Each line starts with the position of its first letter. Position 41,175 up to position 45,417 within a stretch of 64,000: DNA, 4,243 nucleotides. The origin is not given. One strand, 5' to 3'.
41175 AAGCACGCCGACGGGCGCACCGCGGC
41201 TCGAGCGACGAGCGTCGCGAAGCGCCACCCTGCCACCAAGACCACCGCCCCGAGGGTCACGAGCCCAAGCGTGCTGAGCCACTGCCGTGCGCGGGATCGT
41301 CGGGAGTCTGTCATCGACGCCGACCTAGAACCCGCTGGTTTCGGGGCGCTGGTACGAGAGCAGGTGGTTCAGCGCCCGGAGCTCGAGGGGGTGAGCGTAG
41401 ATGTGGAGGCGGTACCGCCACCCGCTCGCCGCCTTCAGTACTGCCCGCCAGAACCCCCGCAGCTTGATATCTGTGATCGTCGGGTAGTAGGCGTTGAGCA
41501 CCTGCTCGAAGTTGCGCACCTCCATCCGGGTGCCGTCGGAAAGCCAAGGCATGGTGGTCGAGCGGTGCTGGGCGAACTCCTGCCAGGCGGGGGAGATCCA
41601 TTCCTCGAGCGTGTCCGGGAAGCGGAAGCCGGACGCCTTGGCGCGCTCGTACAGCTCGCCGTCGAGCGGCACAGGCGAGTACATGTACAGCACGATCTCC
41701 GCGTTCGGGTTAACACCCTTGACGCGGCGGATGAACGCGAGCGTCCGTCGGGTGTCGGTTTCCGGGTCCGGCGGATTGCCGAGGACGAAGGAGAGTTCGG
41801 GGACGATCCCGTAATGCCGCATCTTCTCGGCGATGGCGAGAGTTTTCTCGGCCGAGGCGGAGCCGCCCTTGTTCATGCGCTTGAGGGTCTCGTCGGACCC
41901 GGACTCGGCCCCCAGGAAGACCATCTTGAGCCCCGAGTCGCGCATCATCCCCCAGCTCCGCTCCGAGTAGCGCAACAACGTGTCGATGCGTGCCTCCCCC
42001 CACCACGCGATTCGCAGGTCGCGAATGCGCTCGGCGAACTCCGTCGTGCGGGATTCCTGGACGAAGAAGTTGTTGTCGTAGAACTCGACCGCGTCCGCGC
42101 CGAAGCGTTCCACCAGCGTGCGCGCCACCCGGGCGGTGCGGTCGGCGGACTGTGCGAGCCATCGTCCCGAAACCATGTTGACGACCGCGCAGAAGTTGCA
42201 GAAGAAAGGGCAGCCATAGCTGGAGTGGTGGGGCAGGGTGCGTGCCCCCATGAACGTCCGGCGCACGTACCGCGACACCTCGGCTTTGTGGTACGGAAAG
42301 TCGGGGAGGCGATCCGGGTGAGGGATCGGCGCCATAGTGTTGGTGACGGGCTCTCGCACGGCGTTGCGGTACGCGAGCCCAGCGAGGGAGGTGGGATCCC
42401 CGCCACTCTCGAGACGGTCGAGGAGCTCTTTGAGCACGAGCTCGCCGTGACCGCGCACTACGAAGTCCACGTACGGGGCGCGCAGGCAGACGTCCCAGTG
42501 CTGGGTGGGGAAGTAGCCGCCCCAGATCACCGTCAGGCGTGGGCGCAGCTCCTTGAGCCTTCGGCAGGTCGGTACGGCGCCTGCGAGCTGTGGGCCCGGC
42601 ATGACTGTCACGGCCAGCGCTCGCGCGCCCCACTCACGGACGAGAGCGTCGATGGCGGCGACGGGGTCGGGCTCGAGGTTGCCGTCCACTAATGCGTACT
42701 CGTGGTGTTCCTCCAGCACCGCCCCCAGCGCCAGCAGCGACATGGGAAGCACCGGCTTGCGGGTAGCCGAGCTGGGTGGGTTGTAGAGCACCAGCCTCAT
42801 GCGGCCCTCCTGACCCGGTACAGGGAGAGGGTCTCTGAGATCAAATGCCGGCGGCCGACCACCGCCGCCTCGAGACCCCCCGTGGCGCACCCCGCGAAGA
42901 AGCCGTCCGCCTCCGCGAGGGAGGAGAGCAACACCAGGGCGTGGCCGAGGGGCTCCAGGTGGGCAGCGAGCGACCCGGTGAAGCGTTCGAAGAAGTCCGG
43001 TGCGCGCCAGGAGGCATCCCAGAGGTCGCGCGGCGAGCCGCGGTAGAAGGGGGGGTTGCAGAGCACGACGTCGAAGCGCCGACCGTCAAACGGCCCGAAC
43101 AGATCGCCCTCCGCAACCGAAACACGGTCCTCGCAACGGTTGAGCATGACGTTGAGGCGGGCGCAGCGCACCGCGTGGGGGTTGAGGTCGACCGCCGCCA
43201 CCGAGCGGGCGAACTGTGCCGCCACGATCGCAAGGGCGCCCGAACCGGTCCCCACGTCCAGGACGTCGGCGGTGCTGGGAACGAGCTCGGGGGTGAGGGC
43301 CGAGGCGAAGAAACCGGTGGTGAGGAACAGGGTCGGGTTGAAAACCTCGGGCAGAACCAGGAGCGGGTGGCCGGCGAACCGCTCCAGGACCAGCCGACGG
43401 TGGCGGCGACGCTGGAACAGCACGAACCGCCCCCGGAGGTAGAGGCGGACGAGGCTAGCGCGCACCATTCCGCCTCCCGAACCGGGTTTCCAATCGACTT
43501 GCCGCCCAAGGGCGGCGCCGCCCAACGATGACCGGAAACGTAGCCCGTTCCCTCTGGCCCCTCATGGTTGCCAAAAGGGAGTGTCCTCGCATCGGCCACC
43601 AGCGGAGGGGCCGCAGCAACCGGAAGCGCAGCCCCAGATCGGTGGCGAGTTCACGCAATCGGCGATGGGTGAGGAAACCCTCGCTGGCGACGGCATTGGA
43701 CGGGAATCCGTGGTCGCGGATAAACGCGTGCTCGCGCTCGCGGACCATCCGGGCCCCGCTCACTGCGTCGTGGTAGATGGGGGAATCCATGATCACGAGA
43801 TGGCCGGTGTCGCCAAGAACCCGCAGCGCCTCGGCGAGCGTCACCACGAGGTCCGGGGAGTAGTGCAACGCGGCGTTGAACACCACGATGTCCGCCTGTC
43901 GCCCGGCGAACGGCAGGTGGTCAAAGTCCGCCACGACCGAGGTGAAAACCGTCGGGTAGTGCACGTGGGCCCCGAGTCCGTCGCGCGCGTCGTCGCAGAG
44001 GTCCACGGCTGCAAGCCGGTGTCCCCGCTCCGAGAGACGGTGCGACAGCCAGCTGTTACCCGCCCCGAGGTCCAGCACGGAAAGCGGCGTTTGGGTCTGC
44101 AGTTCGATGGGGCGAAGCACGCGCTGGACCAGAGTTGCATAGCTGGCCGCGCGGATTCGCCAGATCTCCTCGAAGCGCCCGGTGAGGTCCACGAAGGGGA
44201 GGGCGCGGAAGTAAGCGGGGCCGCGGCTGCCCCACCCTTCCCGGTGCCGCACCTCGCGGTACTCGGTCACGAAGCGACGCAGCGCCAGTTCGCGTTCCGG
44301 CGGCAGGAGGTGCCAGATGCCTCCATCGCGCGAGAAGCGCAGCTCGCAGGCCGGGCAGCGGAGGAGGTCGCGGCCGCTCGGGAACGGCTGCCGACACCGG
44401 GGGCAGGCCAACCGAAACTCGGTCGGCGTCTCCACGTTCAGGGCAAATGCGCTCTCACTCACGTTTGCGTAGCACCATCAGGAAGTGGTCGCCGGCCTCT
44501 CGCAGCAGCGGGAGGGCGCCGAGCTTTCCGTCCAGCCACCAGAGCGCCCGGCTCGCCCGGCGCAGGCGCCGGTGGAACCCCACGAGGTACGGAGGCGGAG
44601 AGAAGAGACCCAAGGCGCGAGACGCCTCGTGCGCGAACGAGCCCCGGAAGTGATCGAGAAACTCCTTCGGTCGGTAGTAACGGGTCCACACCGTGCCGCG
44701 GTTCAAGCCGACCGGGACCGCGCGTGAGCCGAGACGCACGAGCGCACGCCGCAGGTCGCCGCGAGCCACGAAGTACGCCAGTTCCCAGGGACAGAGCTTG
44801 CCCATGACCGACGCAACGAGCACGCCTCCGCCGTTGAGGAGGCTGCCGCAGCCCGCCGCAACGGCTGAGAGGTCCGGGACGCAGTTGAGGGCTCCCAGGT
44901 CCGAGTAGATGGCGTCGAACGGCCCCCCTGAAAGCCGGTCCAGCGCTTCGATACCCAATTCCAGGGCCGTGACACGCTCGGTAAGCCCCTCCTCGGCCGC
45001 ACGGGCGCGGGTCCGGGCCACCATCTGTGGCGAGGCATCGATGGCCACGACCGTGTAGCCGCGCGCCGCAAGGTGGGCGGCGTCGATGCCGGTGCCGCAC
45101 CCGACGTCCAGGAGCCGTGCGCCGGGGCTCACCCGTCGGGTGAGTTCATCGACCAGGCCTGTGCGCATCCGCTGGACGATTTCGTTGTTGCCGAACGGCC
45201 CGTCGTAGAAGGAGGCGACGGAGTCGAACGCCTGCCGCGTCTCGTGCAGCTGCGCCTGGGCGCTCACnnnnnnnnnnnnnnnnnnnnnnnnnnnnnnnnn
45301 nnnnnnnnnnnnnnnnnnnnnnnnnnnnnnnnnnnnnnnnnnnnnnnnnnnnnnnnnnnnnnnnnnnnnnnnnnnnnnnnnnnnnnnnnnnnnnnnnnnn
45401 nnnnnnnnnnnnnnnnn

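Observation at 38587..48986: Nine-gene, ~10.4 kb translationally coupled operon combining three glycosyltransferase folds with two cobalamin radical SAM enzymes and four SAM-methyltransferase domains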

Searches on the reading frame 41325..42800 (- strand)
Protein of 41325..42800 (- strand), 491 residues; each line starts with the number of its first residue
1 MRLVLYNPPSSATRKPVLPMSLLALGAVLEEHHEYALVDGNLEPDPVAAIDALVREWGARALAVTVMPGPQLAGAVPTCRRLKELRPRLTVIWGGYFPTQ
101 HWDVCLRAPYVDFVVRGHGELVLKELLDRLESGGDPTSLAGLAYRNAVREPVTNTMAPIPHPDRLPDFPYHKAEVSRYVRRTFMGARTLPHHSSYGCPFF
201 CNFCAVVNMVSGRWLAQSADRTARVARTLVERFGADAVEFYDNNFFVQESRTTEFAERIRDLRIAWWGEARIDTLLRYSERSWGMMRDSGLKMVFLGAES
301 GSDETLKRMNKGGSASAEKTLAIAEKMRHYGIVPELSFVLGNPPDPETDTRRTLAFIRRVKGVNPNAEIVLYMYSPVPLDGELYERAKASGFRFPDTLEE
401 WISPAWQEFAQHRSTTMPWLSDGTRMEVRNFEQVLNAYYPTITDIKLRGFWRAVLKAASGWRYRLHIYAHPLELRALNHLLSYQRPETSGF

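Call 4: search_protein_families(library=pfam, proteins=[window:41325-42800:-], max_evalue=0.01)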
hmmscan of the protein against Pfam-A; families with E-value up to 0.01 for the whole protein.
window:41325-42800:- (491 aa): 2 families
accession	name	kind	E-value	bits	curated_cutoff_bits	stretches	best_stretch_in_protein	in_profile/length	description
PF02310.24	B12-binding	-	6.7e-15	55.4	32.1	1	19-126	14-120/121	B12 binding domain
PF04055.27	Radical_SAM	-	1.1e-11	45.6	29.5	1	194-356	4-165/166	Radical SAM superfamily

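Call 5: search_protein_families(library=ncbifam, proteins=[window:41325-42800:-], max_evalue=0.01)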
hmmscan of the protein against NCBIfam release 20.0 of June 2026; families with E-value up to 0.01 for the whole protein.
window:41325-42800:- (491 aa): 19 families
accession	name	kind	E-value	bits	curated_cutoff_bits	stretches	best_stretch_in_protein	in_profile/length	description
TIGR02026.1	BchE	equivalog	6.2e-33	114.4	481.35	1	16-388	19-388/497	magnesium-protoporphyrin IX monomethyl ester anaerobic oxidative cyclase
NF038361.1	rSAM_Sden_1168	equivalog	8.8e-27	93.8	575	1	82-389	164-475/560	Sden_1168 family B12-binding radical SAM P-methyltransferase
TIGR03471.1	HpnJ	equivalog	1.1e-25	90.5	577.6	1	63-397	72-397/472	hopanoid biosynthesis associated radical SAM protein HpnJ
TIGR04013.1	B12_SAM_MJ_1487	hypoth_equivalog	1.4e-23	83.4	251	2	80-231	61-194/382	TIGR04013 family B12-binding domain/radical SAM domain-containing protein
NF050148.1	rSAM_ApyD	equivalog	1.6e-22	79.7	750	1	75-378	90-385/645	RiPP biosynthesis radical SAM protein ApyD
TIGR03975.1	rSAM_ocin_1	subfamily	1.1e-20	73.8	281.85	1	78-376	147-449/606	RiPP maturation radical SAM C-methyltransferase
TIGR04479.1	bcpD_PhpK_rSAM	subfamily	9.5e-19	67.1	600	1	114-361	175-410/504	PhpK family radical SAM P-methyltransferase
TIGR04367.1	HpnR_B12_rSAM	equivalog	4.6e-15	55.1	650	1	26-339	30-332/490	hopanoid C-3 methylase HpnR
TIGR04014.1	B12_SAM_MJ_0865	equivalog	6.5e-15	54.8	360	1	101-359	80-335/434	methyl-coenzyme M reductase glutamine C-methyltransferase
NF040546.1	rSAM_CUAEP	equivalog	2e-13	49.9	500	1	33-371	28-352/468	CUAEP/CCAEP-tail radical SAM (seleno)protein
TIGR04072.2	rSAM_ladder_B12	equivalog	1.5e-12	46.9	360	1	91-361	101-350/443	lipid biosynthesis B12-binding/radical SAM protein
NF040542.1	rSAM_RCCLKC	equivalog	5.8e-11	42.2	450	1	71-359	61-349/423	arsinothricin biosynthesis radical SAM protein ArsL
NF033070.1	rSAM_AprD4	equivalog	2.1e-10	40.1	500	1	176-378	184-382/456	AprD4 family radical SAM diol-dehydratase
TIGR04385.1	B12_rSAM_cofa1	equivalog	2.2e-10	40.3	450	1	16-362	17-366/438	B12 lower ligand biosynthesis radical SAM protein BzaD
NF033712.0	B12_rSAM_KedN5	subfamily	1.9e-09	36.3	700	1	82-258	85-263/624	KedN5 family methylcobalamin-dependent radical SAM C-methyltransferase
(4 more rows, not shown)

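Call 27: search_solved_structures(query=window:41325-42800:-, max_evalue=0.01)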
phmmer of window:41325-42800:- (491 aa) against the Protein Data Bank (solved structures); distinct sequences matched with E-value up to 0.01: 4.
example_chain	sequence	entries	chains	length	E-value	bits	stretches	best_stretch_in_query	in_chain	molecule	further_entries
6fd2_B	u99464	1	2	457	1.3e-09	40.2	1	191-385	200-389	Putative apramycin biosynthetic oxidoreductase 4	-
7kdx_A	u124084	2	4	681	3.2e-06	29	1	79-206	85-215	Methyltransferase TokK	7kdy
9ccb_A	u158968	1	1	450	5.1e-05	25.1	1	103-356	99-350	Radical SAM core domain-containing protein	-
9bje_A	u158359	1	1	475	0.007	18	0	30-150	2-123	Crp/Fnr family transcriptional regulator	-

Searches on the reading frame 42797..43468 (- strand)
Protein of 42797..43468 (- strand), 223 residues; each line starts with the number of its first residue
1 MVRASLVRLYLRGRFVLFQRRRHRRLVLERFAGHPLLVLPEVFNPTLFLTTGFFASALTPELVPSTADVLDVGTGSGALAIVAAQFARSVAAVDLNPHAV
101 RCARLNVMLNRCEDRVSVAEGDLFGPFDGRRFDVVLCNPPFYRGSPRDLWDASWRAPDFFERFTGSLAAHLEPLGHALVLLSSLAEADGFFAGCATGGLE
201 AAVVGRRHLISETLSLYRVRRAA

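Call 4: search_protein_families(library=pfam, proteins=[window:42797-43468:-], max_evalue=0.01)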
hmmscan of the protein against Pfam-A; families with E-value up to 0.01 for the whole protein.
window:42797-43468:- (223 aa): 16 families
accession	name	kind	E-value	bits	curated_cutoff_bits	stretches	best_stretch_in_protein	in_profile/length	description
PF05175.20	MTS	-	5.8e-16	59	23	1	53-146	22-113/170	Methyltransferase small domain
PF06325.19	PrmA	-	1.4e-14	54.7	22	1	63-138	159-233/296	Ribosomal protein L11 methyltransferase (PrmA)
PF02475.24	TRM5-TYW2_MTfase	-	7.3e-09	36.2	28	1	63-123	34-96/164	TRM5/TYW2 methyltransferase domain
PF13649.12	Methyltransf_25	-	1.1e-08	36.1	27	1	69-139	1-73/97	Methyltransferase domain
PF08241.18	Methyltransf_11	-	2.8e-07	31.5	21.2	1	70-138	1-67/95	Methyltransferase domain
PF13847.12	Methyltransf_31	-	3.6e-07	30.4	27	1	68-139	6-82/145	Methyltransferase domain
PF13489.12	Methyltransf_23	-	6.9e-07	29.6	27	1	64-138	21-88/164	Methyltransferase domain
PF03602.21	Cons_hypoth95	-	6.2e-06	26.4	24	1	66-144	42-126/182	Conserved hypothetical protein 95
PF09445.16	Methyltransf_15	-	7.1e-05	22.9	22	1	69-140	4-80/165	RNA cap guanine-N2 methyltransferase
PF08242.18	Methyltransf_12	-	0.00013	23.1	30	1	70-138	1-72/98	Methyltransferase domain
PF01170.24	UPF0020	-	0.00013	22.2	22.3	1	83-142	46-132/197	RMKL-like, methyltransferase domain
PF12847.13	Methyltransf_18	-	0.00023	21.6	27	1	61-136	10-87/151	Methyltransferase domain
PF01135.25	PCMT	-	0.00085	19.6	20.3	1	65-122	73-132/210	Protein-L-isoaspartate(D-aspartate) O-methyltransferase (PCMT)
PF02384.22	N6_Mtase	-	0.0037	17.1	20.4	1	68-142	49-136/311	N-6 DNA Methylase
PF05401.17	NodS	-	0.0051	17.1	24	1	66-137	44-112/201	Nodulation protein S (NodS)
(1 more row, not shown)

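Call 5: search_protein_families(library=ncbifam, proteins=[window:42797-43468:-], max_evalue=0.01)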
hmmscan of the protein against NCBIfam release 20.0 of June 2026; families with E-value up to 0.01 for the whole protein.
window:42797-43468:- (223 aa): 44 families (the best 25 are shown)
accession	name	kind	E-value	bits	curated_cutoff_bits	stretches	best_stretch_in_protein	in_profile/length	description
NF011529.0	PRK14968.1-3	equivalog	1.7e-25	89.6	162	1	66-220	35-195/198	putative methyltransferase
TIGR00537.1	hemK_rel_arch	hypoth_equivalog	6.3e-21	74.9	87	1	66-215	20-174/179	HemK2/MTQ2 family protein methyltransferase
NF011527.0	PRK14968.1-1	equivalog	3.7e-20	72.5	242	1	56-221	26-191/192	putative methyltransferase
NF011530.0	PRK14968.1-4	equivalog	2.3e-19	69.5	243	1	62-219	36-195/202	putative methyltransferase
TIGR03534.1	RF_mod_PrmC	equivalog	4.5e-17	62.3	199.1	1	30-142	54-167/253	peptide chain release factor N(5)-glutamine methyltransferase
TIGR03533.1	L3_gln_methyl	equivalog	1.5e-16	60.6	229.7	1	55-141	110-199/284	50S ribosomal protein L3 N(5)-glutamine methyltransferase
TIGR00536.1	hemK_fam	subfamily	1.1e-15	57.5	115.5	1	30-141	79-192/286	HemK family protein methyltransferase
TIGR00406.1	prmA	equivalog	4.5e-12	46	183.15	1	63-138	157-232/288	50S ribosomal protein L11 methyltransferase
NF047853.1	tRm6a37MtseTrmN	equivalog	2.8e-10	40.4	350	1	63-144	41-127/244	tRNA(1)(Val) (adenine(37)-N(6))-methyltransferase TrmN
TIGR03704.1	PrmC_rel_meth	equivalog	4.7e-10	39.3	248.8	1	30-141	51-163/251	putative protein N(5)-glutamine methyltransferase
NF011528.0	PRK14968.1-2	equivalog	5.8e-10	39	171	1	66-145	39-121/205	putative methyltransferase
NF001785.0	PRK00517.2-2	equivalog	8.3e-10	38.3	188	1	66-138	146-218/282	50S ribosomal protein L11 methyltransferase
NF001790.0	PRK00517.3-3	equivalog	6.5e-09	35.5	269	1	50-138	107-198/262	50S ribosomal protein L11 methyltransferase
NF004851.0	PRK06202.1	equivalog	1.4e-08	34.4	243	1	50-138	44-136/237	hypothetical protein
NF043040.1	corrin_prot_MT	hypoth_equivalog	1.5e-08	34.4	180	1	61-136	37-115/216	corrinoid protein-associated methyltransferase CpaM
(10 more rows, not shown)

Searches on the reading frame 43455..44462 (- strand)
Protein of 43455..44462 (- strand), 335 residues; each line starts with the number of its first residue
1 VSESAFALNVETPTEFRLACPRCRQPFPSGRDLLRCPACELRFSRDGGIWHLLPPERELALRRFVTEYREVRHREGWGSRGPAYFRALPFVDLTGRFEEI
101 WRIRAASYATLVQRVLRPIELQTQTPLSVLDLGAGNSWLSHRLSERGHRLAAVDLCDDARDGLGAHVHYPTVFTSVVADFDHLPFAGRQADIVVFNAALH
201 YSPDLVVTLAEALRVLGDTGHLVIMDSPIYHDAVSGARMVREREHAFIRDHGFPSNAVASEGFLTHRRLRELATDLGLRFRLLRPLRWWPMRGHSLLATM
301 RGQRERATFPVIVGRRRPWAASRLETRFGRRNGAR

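Call 4: search_protein_families(library=pfam, proteins=[window:43455-44462:-], max_evalue=0.01)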
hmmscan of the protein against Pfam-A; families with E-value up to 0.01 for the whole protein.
window:43455-44462:- (335 aa): 8 families
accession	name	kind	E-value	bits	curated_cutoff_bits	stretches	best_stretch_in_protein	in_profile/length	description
PF08241.18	Methyltransf_11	-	1.8e-14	54.5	21.2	1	130-224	1-95/95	Methyltransferase domain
PF13649.12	Methyltransf_25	-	1.3e-10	42.3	27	1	129-220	1-97/97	Methyltransferase domain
PF13489.12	Methyltransf_23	-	6.1e-10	39.5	27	1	101-229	2-121/164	Methyltransferase domain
PF13847.12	Methyltransf_31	-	6.4e-08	32.8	27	1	128-227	6-112/145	Methyltransferase domain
PF08242.18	Methyltransf_12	-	0.00022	22.3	30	1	130-222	1-98/98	Methyltransferase domain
PF14446.12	Prok-RING_1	-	0.0022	18.3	29.1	1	19-40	6-27/54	Prokaryotic RING finger family 1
PF05148.21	Methyltransf_8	-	0.0033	17.8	27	1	116-225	64-157/219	Hypothetical methyltransferase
PF22191.2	IBR_1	-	0.0088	16.4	27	0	33-52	3-22/47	IBR domain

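Call 5: search_protein_families(library=ncbifam, proteins=[window:43455-44462:-], max_evalue=0.01)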
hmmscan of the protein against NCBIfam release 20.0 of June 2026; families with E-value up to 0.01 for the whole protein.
window:43455-44462:- (335 aa): 23 families
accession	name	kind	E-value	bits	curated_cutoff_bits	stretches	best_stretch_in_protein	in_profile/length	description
TIGR02072.1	BioC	equivalog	2e-10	40.9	184.95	1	123-223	32-131/244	malonyl-ACP O-methyltransferase BioC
NF045667.1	MTase_DVU1556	equivalog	2.3e-10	40.3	155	1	111-281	10-163/213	DVU_1556 family methyltransferase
NF001241.0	PRK00216.1-2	equivalog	3.1e-06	27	327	1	121-226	47-149/231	demethylmenaquinone methyltransferase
NF007610.0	PRK10258.1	equivalog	5.1e-06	26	342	1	121-223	38-137/251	malonyl-ACP O-methyltransferase BioC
NF004452.0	PRK05785.1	equivalog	6.3e-06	25.8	207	1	122-219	48-140/228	hypothetical protein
NF008264.0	PRK11036.1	equivalog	9.9e-06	25.2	366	1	112-225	34-148/261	tRNA uridine 5-oxyacetic acid(34) methyltransferase CmoM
NF008823.0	PRK11873.1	subfamily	3.5e-05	23.4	263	1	177-226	134-183/272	arsenite methyltransferase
NF047649.1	MTase_UXPK_star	exception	3.8e-05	22.8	460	1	128-227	80-184/283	methyltransferase/UXPK-star double selenoprotein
NF041537.1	ArsM_AhpD_UU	exception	5.1e-05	22.2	510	1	128-227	79-183/345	arsenite methyltransferase/AhpD domain selenoprotein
NF041675.1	sarc_dimgly_tmase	equivalog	0.00031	20.8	550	1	127-232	68-176/278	sarcosine/dimethylglycine N-methyltransferase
NF041255.1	mycofact_MftM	equivalog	0.00042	19.7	200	1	125-215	139-232/289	mycofactocin oligosaccharide methyltransferase MftM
TIGR01934.1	MenG_MenH_UbiE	subfamily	0.00044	19.6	158.35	1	121-228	35-145/223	ubiquinone/menaquinone biosynthesis methyltransferase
NF045823.1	PthPhpthDimycoMt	equivalog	0.0011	18.3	300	1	133-226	78-168/256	phthiotriol/phenolphthiotriol dimycocerosates methyltransferase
NF041536.1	ArsM_DUF2284_UU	exception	0.0016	16.9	575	1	178-227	134-183/459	arsenite methyltransferase/DUF2284 domain selenoprotein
NF001242.0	PRK00216.1-3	equivalog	0.0024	17.3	351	1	120-225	65-176/258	bifunctional demethylmenaquinone methyltransferase/2-methoxy-6-polyprenyl-1,4-benzoquinol methylase UbiE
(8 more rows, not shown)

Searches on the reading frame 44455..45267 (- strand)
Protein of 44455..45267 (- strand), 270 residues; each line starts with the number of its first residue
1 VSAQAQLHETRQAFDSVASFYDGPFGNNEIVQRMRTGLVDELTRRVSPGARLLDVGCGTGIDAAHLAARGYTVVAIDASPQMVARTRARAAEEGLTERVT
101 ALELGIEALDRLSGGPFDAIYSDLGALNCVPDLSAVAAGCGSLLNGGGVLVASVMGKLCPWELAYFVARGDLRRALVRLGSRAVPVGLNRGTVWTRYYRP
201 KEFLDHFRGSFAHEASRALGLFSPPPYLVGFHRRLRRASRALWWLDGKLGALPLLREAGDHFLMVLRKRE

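Call 4: search_protein_families(library=pfam, proteins=[window:44455-45267:-], max_evalue=0.01)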
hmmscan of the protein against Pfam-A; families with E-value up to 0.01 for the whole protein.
window:44455-45267:- (270 aa): 15 families
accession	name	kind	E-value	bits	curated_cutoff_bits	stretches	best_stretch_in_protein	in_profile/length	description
PF13649.12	Methyltransf_25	-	2.6e-16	60.5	27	1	53-148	2-97/97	Methyltransferase domain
PF08241.18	Methyltransf_11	-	2.3e-14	54.2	21.2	1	53-151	1-94/95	Methyltransferase domain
PF08242.18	Methyltransf_12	-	6.3e-14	52.9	30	1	53-150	1-98/98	Methyltransferase domain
PF13847.12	Methyltransf_31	-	2.2e-13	50.5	27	1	48-154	3-111/145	Methyltransferase domain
PF13489.12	Methyltransf_23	-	4e-12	46.6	27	1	39-161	9-125/164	Methyltransferase domain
PF02353.26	CMAS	-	1.1e-06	28.7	27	1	45-127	59-137/273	Mycolic acid cyclopropane synthetase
PF01135.25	PCMT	-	1.5e-06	28.6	20.3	1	35-126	61-152/210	Protein-L-isoaspartate(D-aspartate) O-methyltransferase (PCMT)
PF05724.17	TPMT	-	1.8e-06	28.3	26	1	45-136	34-126/218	Thiopurine S-methyltransferase (TPMT)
PF01209.24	Ubie_methyltran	-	6.2e-06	26.2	20.1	1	11-151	10-150/233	ubiE/COQ5 methyltransferase family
PF03848.20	TehB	-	3.1e-05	23.9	20.4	1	40-101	23-83/193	Tellurite resistance protein TehB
PF08003.17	Methyltransf_9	-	5.1e-05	22.8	23.8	1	49-122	116-188/315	Protein of unknown function (DUF1698)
PF06325.19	PrmA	-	0.0016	18.5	22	1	41-101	154-215/296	Ribosomal protein L11 methyltransferase (PrmA)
PF13679.12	Methyltransf_32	-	0.0021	18.5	27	1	39-107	13-90/143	Methyltransferase domain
PF05175.20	MTS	-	0.0033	17.5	23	1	39-99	24-83/170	Methyltransferase small domain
PF07021.18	MetW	-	0.0087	16.1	21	0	42-89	7-55/193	Methionine biosynthesis protein MetW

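Call 5: search_protein_families(library=ncbifam, proteins=[window:44455-45267:-], max_evalue=0.01)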
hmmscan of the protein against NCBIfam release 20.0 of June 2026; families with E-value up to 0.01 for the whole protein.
window:44455-45267:- (270 aa): 62 families (the best 25 are shown)
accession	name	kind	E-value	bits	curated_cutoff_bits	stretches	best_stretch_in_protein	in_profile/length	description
NF043040.1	corrin_prot_MT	hypoth_equivalog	5.7e-21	74.9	180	1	39-151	31-146/216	corrinoid protein-associated methyltransferase CpaM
TIGR02021.1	BchM-ChlM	equivalog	2.8e-14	53.1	158.9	1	32-120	38-122/218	magnesium protoporphyrin IX methyltransferase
TIGR01983.1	UbiG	equivalog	4.2e-13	49.1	102.95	1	48-157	49-156/228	bifunctional 2-polyprenyl-6-hydroxyphenol methylase/3-demethylubiquinol 3-O-methyltransferase UbiG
NF045667.1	MTase_DVU1556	equivalog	1.2e-11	44.4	155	1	45-153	19-120/213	DVU_1556 family methyltransferase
NF047649.1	MTase_UXPK_star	exception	1.5e-10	40.6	460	1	45-152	74-182/283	methyltransferase/UXPK-star double selenoprotein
TIGR02072.1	BioC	equivalog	2.3e-10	40.7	184.95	1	27-157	12-137/244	malonyl-ACP O-methyltransferase BioC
NF041537.1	ArsM_AhpD_UU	exception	3.2e-10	39.3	510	1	45-152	73-181/345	arsenite methyltransferase/AhpD domain selenoprotein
NF008405.0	PRK11207.1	equivalog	9.5e-09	35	218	1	43-98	26-80/198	tellurite resistance methyltransferase TehB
NF045649.1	2X_seleno_MduS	exception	1e-08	34.6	380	1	50-130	43-121/338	methyltransferase domain-containing selenoprotein MduS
NF040539.1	AST_met_ArsM_2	exception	1.1e-08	35.3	240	1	29-152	38-163/262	putative arsinothricin biosynthesis methyltransferase ArsM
NF007610.0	PRK10258.1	equivalog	1.2e-08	34.7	342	1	13-148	12-134/251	malonyl-ACP O-methyltransferase BioC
NF041820.1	daptide_MTase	equivalog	5e-08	32.7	175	1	42-102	32-92/243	daptide-type RiPP biosynthesis methyltransferase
NF041536.1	ArsM_DUF2284_UU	exception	6.2e-08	31.4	575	1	45-151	73-179/459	arsenite methyltransferase/DUF2284 domain selenoprotein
TIGR00477.1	tehB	equivalog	7.3e-08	32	219.5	1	39-111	65-136/238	tellurite resistance methyltransferase TehB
NF001790.0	PRK00517.3-3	equivalog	1.3e-07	31.3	269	1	39-126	113-201/262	50S ribosomal protein L11 methyltransferase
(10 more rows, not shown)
